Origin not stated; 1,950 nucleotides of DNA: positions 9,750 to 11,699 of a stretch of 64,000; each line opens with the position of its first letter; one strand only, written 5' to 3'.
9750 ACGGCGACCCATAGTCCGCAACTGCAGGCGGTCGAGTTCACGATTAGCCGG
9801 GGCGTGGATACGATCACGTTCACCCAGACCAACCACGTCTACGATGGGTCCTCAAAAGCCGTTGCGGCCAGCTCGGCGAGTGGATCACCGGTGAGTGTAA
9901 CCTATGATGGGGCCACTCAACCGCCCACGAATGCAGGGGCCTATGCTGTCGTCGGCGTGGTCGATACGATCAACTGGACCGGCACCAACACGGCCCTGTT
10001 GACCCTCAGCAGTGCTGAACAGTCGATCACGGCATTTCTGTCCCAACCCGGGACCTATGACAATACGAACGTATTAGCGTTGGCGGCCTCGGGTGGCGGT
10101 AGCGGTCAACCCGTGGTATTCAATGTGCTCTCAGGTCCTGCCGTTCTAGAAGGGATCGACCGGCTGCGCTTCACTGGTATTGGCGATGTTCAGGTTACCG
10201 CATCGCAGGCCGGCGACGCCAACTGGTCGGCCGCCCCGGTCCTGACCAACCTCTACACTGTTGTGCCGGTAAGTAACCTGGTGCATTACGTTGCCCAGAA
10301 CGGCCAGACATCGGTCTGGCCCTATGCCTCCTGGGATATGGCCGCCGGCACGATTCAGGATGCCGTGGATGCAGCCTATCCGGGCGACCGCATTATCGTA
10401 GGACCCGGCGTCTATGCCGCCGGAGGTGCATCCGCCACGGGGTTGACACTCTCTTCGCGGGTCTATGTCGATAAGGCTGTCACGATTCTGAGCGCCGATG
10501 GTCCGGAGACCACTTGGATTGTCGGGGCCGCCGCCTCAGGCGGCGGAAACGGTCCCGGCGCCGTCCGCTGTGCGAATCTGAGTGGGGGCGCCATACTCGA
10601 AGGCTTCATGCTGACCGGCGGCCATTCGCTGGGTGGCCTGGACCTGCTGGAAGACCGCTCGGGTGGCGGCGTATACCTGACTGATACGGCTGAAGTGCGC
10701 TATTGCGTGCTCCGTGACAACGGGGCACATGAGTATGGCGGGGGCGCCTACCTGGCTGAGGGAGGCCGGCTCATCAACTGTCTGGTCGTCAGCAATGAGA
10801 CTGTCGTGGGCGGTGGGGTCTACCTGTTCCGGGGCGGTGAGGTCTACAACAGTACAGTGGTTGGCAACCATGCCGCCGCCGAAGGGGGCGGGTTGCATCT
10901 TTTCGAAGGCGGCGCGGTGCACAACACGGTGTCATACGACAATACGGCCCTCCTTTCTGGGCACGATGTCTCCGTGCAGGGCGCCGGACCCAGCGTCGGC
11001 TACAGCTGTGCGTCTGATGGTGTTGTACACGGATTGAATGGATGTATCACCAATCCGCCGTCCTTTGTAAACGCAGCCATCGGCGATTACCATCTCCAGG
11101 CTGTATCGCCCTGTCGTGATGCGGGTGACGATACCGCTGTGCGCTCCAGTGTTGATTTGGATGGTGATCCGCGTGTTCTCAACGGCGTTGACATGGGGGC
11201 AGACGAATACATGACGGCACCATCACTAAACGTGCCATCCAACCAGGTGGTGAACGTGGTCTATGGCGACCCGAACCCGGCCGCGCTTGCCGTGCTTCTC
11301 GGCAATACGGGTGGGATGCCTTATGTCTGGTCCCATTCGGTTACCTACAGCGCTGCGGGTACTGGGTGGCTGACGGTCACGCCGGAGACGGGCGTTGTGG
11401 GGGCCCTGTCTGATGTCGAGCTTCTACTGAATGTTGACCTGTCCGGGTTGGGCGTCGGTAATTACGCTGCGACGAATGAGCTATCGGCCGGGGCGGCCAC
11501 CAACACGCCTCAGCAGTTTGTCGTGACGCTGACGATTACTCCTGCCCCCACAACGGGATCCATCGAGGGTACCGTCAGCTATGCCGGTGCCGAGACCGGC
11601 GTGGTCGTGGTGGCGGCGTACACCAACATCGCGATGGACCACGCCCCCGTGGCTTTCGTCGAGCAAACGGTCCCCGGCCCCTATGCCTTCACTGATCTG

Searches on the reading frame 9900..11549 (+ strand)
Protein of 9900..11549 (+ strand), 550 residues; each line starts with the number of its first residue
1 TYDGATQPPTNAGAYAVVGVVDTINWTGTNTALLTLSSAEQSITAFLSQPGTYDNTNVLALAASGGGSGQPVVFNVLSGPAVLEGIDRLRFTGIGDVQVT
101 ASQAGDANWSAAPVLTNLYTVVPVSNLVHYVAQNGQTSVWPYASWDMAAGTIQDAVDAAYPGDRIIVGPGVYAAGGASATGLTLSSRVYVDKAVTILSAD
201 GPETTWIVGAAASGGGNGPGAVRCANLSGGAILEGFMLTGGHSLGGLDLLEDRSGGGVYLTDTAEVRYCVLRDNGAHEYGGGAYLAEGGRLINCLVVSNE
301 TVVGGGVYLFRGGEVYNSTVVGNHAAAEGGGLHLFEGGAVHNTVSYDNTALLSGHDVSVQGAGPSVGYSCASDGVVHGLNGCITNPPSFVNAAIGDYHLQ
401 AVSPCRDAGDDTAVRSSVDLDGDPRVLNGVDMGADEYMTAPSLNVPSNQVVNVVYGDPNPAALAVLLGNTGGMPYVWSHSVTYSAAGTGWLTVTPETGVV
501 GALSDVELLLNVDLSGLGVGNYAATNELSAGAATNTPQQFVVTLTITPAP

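Call 48: search_protein_families(library=pfam, proteins=[window:9900-11549:+], max_evalue=0.01)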
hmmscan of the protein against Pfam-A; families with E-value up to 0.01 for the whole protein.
window:9900-11549:+ (550 aa): 2 families
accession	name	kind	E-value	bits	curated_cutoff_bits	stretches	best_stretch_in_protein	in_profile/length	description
PF18887.5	MBG_3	-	2.1e-06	28.1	25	1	1-39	33-71/72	MBG domain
PF19190.6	BACON_2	-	0.0026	18.1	25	1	476-536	28-88/94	Viral BACON domain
